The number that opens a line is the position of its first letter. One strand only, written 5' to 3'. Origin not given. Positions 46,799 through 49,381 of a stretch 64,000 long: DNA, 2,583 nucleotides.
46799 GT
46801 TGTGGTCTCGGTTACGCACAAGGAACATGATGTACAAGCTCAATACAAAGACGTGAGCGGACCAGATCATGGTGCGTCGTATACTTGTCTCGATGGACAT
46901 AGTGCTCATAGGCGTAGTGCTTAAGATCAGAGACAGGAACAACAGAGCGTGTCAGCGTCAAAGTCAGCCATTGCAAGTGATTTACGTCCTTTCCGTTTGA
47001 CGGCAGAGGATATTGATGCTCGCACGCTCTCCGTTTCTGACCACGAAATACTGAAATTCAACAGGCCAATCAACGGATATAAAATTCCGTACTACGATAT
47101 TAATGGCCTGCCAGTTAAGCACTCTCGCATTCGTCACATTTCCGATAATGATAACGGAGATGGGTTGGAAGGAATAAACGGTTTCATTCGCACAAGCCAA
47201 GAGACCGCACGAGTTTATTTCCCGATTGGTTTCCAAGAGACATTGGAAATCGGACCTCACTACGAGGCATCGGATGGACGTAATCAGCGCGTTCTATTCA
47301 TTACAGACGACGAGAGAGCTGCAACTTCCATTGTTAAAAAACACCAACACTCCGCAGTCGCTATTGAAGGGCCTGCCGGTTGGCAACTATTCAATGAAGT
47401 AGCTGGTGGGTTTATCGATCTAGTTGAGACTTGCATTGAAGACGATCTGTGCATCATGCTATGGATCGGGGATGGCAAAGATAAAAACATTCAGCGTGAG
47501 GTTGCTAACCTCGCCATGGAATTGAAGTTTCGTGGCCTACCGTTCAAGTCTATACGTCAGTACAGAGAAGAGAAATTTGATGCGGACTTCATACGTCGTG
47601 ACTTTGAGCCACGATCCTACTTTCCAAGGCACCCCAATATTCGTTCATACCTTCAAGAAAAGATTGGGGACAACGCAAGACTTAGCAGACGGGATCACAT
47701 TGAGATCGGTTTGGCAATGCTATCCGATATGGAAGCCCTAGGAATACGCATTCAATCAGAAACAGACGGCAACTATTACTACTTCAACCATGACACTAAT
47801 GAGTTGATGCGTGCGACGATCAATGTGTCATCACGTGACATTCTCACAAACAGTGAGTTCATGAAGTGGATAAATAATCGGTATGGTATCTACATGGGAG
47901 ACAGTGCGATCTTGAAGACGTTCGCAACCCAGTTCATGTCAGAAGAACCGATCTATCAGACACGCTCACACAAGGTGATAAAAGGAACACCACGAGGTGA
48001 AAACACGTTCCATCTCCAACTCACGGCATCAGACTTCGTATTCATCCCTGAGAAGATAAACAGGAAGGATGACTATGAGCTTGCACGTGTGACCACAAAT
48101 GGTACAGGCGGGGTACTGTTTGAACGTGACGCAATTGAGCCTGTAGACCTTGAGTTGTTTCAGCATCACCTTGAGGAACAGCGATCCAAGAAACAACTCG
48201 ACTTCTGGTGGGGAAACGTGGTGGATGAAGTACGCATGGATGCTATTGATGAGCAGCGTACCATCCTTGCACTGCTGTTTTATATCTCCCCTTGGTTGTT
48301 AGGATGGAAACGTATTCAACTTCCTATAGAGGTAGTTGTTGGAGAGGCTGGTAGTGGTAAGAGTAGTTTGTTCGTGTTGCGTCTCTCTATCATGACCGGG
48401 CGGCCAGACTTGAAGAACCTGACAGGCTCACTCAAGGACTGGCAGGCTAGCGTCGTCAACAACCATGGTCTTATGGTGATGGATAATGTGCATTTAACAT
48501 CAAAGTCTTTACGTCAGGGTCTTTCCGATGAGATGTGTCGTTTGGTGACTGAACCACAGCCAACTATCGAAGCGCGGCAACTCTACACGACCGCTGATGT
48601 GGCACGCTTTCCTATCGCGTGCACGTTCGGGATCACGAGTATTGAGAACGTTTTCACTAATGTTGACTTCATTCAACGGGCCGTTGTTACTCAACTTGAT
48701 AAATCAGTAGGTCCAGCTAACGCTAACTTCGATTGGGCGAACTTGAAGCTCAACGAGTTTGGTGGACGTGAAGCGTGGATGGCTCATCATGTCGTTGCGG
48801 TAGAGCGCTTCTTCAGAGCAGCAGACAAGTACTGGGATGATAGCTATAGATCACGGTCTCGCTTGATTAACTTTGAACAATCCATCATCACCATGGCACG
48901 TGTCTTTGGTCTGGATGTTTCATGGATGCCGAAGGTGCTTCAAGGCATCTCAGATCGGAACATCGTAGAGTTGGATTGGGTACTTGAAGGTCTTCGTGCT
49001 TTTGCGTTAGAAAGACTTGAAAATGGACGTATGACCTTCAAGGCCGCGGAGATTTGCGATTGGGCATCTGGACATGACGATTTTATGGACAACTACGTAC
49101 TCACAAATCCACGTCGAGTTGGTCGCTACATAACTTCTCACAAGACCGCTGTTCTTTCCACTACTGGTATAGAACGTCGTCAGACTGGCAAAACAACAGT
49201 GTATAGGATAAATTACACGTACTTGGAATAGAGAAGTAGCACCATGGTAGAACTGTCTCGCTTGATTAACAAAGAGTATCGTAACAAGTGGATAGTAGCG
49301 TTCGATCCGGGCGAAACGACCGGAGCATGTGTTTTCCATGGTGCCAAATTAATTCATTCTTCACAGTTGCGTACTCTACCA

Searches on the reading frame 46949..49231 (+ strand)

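Call 52: search_protein_families(library=pfam, proteins=[window:46949-49231:+], max_evalue=0.01)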
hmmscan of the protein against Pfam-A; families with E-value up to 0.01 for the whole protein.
window:46949-49231:+ (760 aa): 1 family
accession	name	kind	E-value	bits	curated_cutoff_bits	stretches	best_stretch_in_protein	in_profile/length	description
PF20026.4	DUF6434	-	0.0075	16.7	26.8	0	301-319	39-57/64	Domain of unknown function (DUF6434)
